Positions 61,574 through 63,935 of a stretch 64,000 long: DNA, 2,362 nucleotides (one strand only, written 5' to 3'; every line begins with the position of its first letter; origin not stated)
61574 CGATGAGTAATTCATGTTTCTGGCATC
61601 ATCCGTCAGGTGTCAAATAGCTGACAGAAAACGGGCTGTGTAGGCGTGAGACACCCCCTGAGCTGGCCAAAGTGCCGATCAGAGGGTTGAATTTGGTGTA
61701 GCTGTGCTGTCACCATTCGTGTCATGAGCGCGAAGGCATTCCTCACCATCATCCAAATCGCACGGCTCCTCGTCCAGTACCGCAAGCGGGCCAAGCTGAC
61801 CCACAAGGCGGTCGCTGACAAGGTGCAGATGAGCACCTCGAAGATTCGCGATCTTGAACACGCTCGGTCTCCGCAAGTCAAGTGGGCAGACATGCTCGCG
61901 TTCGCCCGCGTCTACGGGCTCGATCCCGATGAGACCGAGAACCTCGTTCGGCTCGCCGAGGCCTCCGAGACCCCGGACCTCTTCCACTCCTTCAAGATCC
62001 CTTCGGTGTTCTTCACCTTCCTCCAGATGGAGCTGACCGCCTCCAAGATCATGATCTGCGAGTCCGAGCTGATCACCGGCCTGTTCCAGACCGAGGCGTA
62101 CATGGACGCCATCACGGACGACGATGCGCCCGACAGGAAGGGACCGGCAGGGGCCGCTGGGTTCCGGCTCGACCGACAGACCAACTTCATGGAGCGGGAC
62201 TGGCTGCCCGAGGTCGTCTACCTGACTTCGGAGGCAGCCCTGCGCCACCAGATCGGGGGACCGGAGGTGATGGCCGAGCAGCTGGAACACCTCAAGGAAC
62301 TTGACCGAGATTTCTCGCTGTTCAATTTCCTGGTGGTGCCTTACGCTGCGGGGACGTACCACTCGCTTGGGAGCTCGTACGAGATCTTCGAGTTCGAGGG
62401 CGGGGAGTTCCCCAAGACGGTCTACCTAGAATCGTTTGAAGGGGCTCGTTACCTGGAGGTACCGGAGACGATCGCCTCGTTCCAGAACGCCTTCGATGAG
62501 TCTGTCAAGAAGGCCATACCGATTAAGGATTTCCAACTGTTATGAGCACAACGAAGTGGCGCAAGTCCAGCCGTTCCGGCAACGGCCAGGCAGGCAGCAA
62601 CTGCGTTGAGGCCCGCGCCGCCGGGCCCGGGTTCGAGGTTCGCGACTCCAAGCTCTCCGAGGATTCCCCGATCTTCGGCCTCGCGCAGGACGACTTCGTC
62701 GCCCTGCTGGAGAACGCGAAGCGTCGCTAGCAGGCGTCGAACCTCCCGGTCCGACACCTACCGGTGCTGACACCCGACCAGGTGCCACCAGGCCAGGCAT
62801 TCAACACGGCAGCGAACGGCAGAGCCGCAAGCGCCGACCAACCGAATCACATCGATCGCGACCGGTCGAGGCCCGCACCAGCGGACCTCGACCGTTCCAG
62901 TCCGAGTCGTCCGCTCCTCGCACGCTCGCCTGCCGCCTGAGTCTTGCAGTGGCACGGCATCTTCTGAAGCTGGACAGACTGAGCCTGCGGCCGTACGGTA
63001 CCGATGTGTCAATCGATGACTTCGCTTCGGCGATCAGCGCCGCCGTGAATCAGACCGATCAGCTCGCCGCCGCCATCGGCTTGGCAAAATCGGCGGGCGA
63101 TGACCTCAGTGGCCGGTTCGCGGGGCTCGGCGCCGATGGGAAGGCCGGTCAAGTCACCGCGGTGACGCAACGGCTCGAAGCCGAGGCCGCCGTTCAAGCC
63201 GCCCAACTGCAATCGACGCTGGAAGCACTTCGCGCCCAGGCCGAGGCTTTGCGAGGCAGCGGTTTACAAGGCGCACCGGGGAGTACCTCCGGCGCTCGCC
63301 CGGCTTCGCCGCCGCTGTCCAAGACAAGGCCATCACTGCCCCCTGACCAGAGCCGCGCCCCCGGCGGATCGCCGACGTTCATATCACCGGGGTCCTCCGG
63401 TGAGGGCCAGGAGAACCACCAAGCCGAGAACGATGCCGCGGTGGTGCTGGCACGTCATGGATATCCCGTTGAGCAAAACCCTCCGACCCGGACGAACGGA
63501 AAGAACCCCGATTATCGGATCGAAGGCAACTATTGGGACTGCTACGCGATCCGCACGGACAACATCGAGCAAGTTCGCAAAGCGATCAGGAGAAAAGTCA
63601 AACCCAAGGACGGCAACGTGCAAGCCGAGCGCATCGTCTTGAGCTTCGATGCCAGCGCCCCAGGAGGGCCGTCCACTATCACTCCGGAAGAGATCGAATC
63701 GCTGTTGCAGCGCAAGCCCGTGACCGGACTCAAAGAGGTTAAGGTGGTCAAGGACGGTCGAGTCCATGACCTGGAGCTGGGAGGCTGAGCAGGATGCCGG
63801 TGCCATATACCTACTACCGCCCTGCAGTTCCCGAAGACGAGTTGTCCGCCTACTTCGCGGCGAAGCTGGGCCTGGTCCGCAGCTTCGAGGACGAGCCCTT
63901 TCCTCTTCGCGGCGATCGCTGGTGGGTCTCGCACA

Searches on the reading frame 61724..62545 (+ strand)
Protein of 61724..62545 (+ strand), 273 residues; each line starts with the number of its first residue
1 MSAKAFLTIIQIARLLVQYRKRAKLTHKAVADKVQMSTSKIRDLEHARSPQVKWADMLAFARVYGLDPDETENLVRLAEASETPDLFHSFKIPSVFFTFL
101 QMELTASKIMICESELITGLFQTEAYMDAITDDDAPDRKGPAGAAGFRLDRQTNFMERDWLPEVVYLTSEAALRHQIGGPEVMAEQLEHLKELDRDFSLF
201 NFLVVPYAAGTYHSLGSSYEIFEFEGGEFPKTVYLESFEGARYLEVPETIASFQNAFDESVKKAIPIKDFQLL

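Call 8: search_protein_families(library=pfam, proteins=[window:61724-62542:+], max_evalue=0.01)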
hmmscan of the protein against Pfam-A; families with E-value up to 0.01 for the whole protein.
window:61724-62542:+ (273 aa): 4 families
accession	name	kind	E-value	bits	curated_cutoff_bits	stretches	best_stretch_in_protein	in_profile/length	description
PF19054.6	DUF5753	-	8.2e-31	107.5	23.4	1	98-266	3-168/178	Domain of unknown function (DUF5753)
PF13560.12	HTH_31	-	1.2e-14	54.8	27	1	11-74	1-64/64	Helix-turn-helix domain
PF01381.28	HTH_3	-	0.0059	17.1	23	0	18-69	3-53/55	Helix-turn-helix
PF13413.12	HTH_25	-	0.0083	16.4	24.6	0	16-49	2-35/62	Helix-turn-helix domain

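Call 9: search_protein_families(library=padloc, proteins=[window:61724-62542:+], max_evalue=0.01)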
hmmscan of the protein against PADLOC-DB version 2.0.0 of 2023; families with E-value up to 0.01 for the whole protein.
window:61724-62542:+ (273 aa): 0 families

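Call 10: search_protein_families(library=ncbifam, proteins=[window:61724-62542:+], max_evalue=0.01)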
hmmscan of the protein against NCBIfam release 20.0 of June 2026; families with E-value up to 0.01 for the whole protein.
window:61724-62542:+ (273 aa): 2 families
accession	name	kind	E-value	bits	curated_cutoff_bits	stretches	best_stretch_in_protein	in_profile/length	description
NF058600.1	TransRegSco1979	equivalog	1.5e-37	129.2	350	1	12-267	9-266/280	Sco1979 family transcriptional regulator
TIGR03070.1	couple_hipB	subfamily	2.6e-05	24.1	71.65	1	11-46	2-37/58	type II toxin-antitoxin system Y4mF family antitoxin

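Call 19: find_encoding_contigs(protein=window:61724-62545:+, flank=10000, max_places=6)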
Protein window:61724-62545:+ (273 aa): 1 contig read that carries it; 1 place shown.
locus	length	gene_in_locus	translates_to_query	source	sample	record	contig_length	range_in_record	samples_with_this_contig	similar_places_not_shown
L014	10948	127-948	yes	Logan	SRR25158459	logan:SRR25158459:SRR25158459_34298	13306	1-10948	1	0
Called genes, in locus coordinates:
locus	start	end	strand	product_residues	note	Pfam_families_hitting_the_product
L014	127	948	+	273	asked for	PF13560:HTH_31, PF19054:DUF5753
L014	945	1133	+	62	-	PF04149:DUF397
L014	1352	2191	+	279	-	PF18451:CdiA_C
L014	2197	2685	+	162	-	-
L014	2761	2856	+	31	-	-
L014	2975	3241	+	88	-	-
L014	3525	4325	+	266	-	-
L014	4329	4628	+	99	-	-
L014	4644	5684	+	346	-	-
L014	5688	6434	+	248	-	-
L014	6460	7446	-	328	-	-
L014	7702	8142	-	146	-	-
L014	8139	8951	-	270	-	-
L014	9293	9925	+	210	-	PF00441:Acyl-CoA_dh_1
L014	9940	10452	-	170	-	PF00293:NUDIX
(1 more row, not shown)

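Call 60: list_cluster_members(proteins=[P0121, P0141, window:61724-62542:+, window:62542-62727:+, window:54169-57288:+, window:57288-61580:+, window:52295-53926:-, L020:2488-3237:+])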
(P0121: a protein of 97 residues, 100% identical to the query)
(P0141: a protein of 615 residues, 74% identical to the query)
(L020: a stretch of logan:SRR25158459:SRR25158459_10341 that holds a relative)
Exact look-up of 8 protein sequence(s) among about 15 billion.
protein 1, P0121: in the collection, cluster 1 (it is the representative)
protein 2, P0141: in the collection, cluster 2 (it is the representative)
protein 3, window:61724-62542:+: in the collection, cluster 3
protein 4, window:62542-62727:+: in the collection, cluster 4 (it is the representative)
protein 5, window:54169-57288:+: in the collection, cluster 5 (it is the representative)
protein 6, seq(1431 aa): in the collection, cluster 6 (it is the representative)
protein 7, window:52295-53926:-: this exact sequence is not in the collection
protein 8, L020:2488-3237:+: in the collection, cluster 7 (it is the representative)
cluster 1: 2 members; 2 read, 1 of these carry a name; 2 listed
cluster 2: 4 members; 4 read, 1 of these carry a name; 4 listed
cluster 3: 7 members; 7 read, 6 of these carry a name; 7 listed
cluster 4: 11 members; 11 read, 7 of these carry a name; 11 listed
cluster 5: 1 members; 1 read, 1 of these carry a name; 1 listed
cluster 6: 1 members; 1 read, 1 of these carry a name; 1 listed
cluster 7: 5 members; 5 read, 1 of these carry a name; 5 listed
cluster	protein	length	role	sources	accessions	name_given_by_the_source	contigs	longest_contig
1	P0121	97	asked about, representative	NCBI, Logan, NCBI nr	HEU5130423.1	MAG TPA: hypothetical protein VFU12_20760 [Glycomyces sp.] | hypothetical protein [Glycomyces sp.]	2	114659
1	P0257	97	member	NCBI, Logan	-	-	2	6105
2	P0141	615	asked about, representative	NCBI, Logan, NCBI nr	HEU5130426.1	MAG TPA: DUF1998 domain-containing protein [Glycomyces sp.] | DUF1998 domain-containing protein [Glycomyces sp.]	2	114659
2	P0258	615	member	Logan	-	-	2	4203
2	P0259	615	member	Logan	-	-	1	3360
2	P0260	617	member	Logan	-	-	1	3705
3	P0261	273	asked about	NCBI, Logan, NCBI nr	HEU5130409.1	MAG TPA: helix-turn-helix transcriptional regulator [Glycomyces sp.] | helix-turn-helix transcriptional regulator [Glycomyces sp.]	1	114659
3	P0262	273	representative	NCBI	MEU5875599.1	helix-turn-helix transcriptional regulator [Glycomyces sp. NPDC047369]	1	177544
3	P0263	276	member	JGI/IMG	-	hypothetical protein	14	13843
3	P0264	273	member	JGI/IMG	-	transcriptional regulator with XRE-family HTH domain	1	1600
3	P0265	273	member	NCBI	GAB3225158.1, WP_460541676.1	helix-turn-helix transcriptional regulator [Glycomyces halotolerans]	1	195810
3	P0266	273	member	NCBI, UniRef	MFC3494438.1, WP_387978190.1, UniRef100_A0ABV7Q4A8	helix-turn-helix domain-containing protein [Glycomyces rhizosphaerae] | Helix-turn-helix transcriptional regulator n=1 Tax=Glycomyces rhizosphaerae TaxID=2054422 ...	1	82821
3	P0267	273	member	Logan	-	-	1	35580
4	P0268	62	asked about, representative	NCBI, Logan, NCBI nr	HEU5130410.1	MAG TPA: DUF397 domain-containing protein [Glycomyces sp.] | DUF397 domain-containing protein [Glycomyces sp.]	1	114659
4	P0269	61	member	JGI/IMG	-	hypothetical protein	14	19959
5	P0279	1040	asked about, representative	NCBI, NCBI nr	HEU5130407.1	MAG TPA: DISARM system SNF2-like helicase DrmD [Glycomyces sp.] | DISARM system SNF2-like helicase DrmD [Glycomyces sp.]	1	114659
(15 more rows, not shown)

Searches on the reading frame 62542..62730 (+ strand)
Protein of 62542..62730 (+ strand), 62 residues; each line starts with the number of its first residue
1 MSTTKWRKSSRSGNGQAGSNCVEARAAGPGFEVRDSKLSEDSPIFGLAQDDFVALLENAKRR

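Call 18: find_encoding_contigs(protein=window:62542-62730:+, flank=10000, max_places=6)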
Protein window:62542-62730:+ (62 aa): 1 contig read that carries it; 1 place shown.
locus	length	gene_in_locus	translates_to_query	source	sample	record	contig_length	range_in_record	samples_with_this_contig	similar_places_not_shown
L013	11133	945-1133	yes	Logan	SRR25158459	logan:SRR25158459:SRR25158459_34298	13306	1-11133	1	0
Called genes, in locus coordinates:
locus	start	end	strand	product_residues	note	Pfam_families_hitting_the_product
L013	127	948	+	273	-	PF13560:HTH_31, PF19054:DUF5753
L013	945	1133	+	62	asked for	PF04149:DUF397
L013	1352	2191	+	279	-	PF18451:CdiA_C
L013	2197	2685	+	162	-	-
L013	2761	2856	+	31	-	-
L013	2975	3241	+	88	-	-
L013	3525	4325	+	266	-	-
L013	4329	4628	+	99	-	-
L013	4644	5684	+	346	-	-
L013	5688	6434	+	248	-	-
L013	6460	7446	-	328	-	-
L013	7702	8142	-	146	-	-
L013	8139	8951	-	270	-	-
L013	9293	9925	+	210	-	PF00441:Acyl-CoA_dh_1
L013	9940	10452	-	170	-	PF00293:NUDIX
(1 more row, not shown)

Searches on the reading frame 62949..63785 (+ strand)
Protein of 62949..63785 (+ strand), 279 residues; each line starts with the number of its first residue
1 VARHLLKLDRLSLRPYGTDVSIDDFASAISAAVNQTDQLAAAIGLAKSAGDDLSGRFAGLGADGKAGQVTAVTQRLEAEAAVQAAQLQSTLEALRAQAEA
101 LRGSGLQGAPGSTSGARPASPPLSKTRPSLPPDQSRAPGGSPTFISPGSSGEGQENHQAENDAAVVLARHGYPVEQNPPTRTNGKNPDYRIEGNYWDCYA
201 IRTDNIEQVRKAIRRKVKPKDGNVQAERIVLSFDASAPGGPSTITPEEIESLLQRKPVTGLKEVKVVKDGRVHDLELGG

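Call 8: search_protein_families(library=pfam, proteins=[window:62949-63785:+], max_evalue=0.01)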
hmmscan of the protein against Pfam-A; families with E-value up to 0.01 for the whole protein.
window:62949-63785:+ (279 aa): 1 family
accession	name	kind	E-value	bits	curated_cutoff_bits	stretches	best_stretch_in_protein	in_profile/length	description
PF18451.7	CdiA_C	-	1.3e-12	48.2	26.6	1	185-271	1-80/81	Contact-dependent growth inhibition CdiA C-terminal domain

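Call 9: search_protein_families(library=padloc, proteins=[window:62949-63785:+], max_evalue=0.01)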
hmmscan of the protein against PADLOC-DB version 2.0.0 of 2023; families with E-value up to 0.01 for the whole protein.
window:62949-63785:+ (279 aa): 0 families

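Call 10: search_protein_families(library=ncbifam, proteins=[window:62949-63785:+], max_evalue=0.01)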
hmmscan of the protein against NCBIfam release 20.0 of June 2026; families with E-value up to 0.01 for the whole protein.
window:62949-63785:+ (279 aa): 0 families
